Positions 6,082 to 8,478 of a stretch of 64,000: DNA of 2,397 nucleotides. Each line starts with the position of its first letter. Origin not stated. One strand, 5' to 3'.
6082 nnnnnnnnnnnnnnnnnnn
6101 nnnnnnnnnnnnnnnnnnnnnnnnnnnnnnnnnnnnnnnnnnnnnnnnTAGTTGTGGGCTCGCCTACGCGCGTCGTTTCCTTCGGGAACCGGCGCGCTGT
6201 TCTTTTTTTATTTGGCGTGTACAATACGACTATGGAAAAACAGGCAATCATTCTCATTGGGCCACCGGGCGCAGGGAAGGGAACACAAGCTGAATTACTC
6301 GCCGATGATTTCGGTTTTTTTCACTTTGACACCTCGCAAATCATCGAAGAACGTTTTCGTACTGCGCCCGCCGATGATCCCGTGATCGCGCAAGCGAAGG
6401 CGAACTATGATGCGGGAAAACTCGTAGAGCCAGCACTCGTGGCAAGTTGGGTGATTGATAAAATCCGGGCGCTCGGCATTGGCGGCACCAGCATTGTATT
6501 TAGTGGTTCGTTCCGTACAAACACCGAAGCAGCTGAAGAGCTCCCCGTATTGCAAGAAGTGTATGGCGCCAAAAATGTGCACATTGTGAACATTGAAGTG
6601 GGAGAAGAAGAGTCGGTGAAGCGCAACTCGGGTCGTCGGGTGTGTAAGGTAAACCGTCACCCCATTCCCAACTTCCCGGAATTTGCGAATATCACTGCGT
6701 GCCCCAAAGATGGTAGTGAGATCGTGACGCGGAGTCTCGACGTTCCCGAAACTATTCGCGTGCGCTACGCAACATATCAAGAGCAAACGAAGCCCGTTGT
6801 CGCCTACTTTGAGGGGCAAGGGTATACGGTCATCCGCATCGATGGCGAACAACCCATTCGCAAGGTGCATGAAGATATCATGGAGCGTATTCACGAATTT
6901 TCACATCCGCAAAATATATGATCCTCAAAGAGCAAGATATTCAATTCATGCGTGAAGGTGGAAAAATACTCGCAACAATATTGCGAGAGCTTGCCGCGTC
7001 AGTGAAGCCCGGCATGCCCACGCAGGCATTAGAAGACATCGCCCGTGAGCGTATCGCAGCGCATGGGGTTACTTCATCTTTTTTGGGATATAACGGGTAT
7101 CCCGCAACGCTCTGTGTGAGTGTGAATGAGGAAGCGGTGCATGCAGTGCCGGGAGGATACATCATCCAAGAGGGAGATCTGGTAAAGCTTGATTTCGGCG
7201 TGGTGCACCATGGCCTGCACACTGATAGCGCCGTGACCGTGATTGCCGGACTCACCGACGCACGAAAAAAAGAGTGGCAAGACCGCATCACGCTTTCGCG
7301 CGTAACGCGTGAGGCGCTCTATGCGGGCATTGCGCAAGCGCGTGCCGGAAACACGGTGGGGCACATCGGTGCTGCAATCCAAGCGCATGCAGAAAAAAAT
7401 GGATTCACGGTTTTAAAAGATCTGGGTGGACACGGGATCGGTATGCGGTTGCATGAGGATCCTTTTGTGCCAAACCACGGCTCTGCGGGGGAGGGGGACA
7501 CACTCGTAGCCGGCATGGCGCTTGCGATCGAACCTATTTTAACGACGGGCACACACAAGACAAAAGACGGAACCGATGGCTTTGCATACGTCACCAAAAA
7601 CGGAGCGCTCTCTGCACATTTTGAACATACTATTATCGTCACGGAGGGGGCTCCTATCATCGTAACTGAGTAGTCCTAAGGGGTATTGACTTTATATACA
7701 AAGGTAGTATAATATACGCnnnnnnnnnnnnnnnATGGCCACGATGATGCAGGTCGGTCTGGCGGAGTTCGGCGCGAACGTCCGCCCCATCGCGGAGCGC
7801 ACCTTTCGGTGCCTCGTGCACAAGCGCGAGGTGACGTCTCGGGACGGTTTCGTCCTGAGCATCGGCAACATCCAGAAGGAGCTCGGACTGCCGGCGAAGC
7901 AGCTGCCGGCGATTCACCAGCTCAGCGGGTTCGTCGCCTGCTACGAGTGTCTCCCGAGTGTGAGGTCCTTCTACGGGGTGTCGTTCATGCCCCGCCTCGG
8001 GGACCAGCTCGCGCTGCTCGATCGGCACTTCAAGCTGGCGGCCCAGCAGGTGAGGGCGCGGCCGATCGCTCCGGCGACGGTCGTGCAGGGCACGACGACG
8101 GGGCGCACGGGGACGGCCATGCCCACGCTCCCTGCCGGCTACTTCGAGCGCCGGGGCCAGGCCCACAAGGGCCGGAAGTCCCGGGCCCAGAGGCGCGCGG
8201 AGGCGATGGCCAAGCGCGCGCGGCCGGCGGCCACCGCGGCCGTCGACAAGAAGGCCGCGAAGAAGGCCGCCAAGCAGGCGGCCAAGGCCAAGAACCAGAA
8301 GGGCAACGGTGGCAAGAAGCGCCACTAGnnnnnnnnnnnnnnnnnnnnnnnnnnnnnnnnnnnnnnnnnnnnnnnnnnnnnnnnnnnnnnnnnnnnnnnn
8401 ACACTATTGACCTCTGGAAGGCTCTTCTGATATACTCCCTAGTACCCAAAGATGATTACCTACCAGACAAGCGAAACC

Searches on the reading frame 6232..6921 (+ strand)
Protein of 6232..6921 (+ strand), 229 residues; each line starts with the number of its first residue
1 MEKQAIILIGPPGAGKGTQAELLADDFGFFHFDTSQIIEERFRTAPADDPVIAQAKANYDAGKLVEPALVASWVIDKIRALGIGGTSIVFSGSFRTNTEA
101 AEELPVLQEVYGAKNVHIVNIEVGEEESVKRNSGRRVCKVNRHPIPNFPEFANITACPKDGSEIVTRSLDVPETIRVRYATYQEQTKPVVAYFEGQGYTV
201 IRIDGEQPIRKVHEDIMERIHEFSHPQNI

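Call 5: search_protein_families(library=pfam, proteins=[window:6232-6921:+], max_evalue=1)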
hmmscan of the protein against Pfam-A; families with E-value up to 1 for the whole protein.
window:6232-6921:+ (229 aa): 13 families
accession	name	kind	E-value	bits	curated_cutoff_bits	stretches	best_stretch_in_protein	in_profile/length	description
PF00406.28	ADK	-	1.4e-20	74.3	26.8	1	8-197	1-150/151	Adenylate kinase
PF13207.12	AAA_17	-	1.4e-11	45.2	27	1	9-134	1-121/136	AAA domain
PF13671.12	AAA_33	-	0.00016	22.4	27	1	6-136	2-119/143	AAA domain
PF06414.18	Zeta_toxin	-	0.00023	21.1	22.3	1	3-135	16-143/199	Zeta toxin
PF13238.12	AAA_18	-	0.0036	18.2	29.4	1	6-50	1-44/128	AAA domain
PF00004.35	AAA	-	0.011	16.7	21.2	1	6-39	1-36/131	ATPase family associated with various cellular activities (AAA)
PF13521.12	AAA_28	-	0.021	15.5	27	1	6-32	2-28/164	AAA domain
PF01202.28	SKI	-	0.025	15.2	22.1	1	12-44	1-33/159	Shikimate kinase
PF20720.3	nSTAND3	-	0.031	14.4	27.2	1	2-26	16-40/155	Novel STAND NTPase 3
PF05496.18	RuvB_N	-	0.075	13.2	27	1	5-31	35-61/159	Holliday junction DNA helicase RuvB P-loop domain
PF13479.12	AAA_24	-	0.079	13.2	27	1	3-47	2-47/195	AAA domain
PF02224.24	Cytidylate_kin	-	0.087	13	26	1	9-37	4-32/211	Cytidylate kinase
PF13401.12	AAA_22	-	0.21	12.3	27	1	2-26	4-28/130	AAA domain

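Call 22: find_related_loci(query=window:6232-6918:+, collection=genome_contigs, flank=5000)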
Query window:6232-6918:+ (229 aa) in genome_contigs; peptide patterns used: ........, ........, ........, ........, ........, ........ (x = any residue, [..] = any of these).
248 stretches matched a pattern; 8 encode a relative of the query (tblastn E <= 1e-3); 8 distinct loci.
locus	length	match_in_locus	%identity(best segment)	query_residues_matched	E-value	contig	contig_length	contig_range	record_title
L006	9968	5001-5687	93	1-229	1e-144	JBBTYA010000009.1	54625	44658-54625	MAG: Patescibacteria group bacterium isolate H51-bin004_1 H51_bin004_1_000000000009, whole genome shotgun sequence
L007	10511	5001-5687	90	1-229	2e-141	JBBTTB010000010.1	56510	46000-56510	MAG: Patescibacteria group bacterium isolate H41-bin004_1 H41_bin004_1_000000000010, whole genome shotgun sequence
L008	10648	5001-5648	41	3-218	8e-54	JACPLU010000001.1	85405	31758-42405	MAG: Parcubacteria group bacterium isolate NC_groundwater_529_Ag_S-0.1um_38_18 S35_SO-1_scaffold_103558, whole genome sh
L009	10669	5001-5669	33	1-223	2e-33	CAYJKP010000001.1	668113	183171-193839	MAG TPA_asm: uncultured Gammaproteobacteria bacterium isolate ERP124720_co1_115 genome assembly, contig: NODE_11_length_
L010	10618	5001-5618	36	6-216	4e-29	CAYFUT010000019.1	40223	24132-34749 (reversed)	MAG TPA_asm: uncultured Halobacteroidaceae bacterium isolate ERP107533_co1_203 genome assembly, contig: NODE_359_length_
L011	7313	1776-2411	32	6-222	2e-26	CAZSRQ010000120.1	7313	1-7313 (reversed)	MAG TPA_asm: uncultured Pseudomonadota bacterium isolate binchicken_co105_417 genome assembly, contig: NODE_13476_length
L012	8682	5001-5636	31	6-222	7e-25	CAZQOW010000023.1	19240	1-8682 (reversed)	MAG TPA_asm: uncultured Pseudomonadota bacterium isolate SRP298887_co1_334 genome assembly, contig: NODE_2679_length_192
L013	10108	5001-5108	47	6-41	4e-5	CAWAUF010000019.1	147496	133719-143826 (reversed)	MAG: uncultured Gammaproteobacteria bacterium isolate MFD09671.bin.3.4 genome assembly, contig: contig_12178, whole geno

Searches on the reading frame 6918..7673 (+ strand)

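Call 5: search_protein_families(library=pfam, proteins=[window:6918-7673:+], max_evalue=1)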
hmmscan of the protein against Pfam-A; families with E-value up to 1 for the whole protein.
window:6918-7673:+ (251 aa): 1 family
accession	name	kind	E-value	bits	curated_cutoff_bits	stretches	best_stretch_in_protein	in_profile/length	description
PF00557.29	Peptidase_M24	-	8.7e-43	146.9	23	1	10-243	2-208/208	Metallopeptidase family M24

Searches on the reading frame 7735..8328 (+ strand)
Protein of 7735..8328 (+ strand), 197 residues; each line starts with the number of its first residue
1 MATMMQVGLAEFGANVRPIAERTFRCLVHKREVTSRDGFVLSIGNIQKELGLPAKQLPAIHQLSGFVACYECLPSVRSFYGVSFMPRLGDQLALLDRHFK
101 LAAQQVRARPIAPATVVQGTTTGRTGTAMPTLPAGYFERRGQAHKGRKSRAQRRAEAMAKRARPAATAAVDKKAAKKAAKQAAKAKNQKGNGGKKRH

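Call 5: search_protein_families(library=pfam, proteins=[window:7735-8328:+], max_evalue=1)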
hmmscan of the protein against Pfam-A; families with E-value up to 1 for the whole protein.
window:7735-8328:+ (197 aa): 0 families

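Call 35: search_protein_families(library=phrogs, proteins=[window:7735-8325:+], max_evalue=1)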
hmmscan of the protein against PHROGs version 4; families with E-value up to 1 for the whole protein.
window:7735-8325:+ (197 aa): 0 families

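Call 36: search_protein_families(library=padloc, proteins=[window:7735-8325:+], max_evalue=1)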
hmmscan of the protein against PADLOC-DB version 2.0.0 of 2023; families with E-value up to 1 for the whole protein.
window:7735-8325:+ (197 aa): 0 families

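Call 50: find_homologous_proteins(query=window:7735-8325:+, max_evalue=0.01)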
Query window:7735-8325:+ (197 aa): 4 proteins with E <= 0.01 among 3346 candidates.
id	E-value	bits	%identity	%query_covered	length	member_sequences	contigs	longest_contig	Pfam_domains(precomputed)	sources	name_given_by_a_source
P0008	3.0e-122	423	100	100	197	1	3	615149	-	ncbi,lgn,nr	ncbi:MAG: hypothetical protein QY311_02910 [Candidatus Paceibacterota bacterium]|nr:MAG: hypothetica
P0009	2.5e-86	306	75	100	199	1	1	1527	-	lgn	-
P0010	3.0e-69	251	64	100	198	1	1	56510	-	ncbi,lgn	ncbi:MAG: hypothetical protein AAB463_02510 [Patescibacteria group bacterium]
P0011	1.6e-62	229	60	98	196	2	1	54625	-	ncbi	ncbi:MAG: hypothetical protein AAB608_02630 [Patescibacteria group bacterium]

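Call 52: find_encoding_contigs(protein=P0008, flank=4000)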
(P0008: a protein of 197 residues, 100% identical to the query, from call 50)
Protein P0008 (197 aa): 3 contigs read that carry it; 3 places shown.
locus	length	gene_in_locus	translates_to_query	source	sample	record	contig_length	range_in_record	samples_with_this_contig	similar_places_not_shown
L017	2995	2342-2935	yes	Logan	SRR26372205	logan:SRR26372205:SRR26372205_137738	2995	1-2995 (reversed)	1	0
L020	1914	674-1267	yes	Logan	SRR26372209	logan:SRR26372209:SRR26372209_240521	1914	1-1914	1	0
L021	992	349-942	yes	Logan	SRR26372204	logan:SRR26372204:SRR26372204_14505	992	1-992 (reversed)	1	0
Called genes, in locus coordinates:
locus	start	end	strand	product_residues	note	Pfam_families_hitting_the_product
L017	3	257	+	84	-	?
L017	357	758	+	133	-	-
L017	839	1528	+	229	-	PF00406:ADK, PF13207:AAA_17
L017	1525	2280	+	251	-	PF00557:Peptidase_M24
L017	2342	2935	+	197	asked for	-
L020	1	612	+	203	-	?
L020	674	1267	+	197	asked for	-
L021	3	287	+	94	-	?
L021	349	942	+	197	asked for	-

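Call 62: find_related_loci(query=window:7735-8325:+, collection=viral_contigs, flank=4000)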
Query window:7735-8325:+ (197 aa) in viral_contigs; peptide patterns used: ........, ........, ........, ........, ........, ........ (x = any residue, [..] = any of these).
9 stretches matched a pattern, but none encodes a relative of the query by tblastn (E <= 1e-3).

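Call 92: predict_structure(alignment_id=A3)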
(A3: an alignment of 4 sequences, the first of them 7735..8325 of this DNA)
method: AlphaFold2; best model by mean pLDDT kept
length: 197 residues; sequences in the alignment: 4
mean_pLDDT: 48.5   pTM: 0.24
mean pLDDT of the five models: 48.5, 46.1, 45.2, 44.3, 41.9
residues with pLDDT >= 90: 0; 70-90: 11; 50-70: 74; < 50: 112
segments of 3 or more residues with pLDDT < 50: 1-21, 37-40, 56-66, 81-129, 140-144, 163-171, 186-197
pLDDT, mean of each block of 10 residues (from residue 1): 32 37 60 53 54 48 49 57 41 39 34 37 39 55 57 76 47 57 50 44
secondary structure, 60 per line:
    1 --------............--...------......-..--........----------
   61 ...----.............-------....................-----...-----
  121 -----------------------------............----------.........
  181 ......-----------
elements in order: H9-20 E23-25 E32-34 H43-50 H70-80 H88-107 H150-161 H172-186
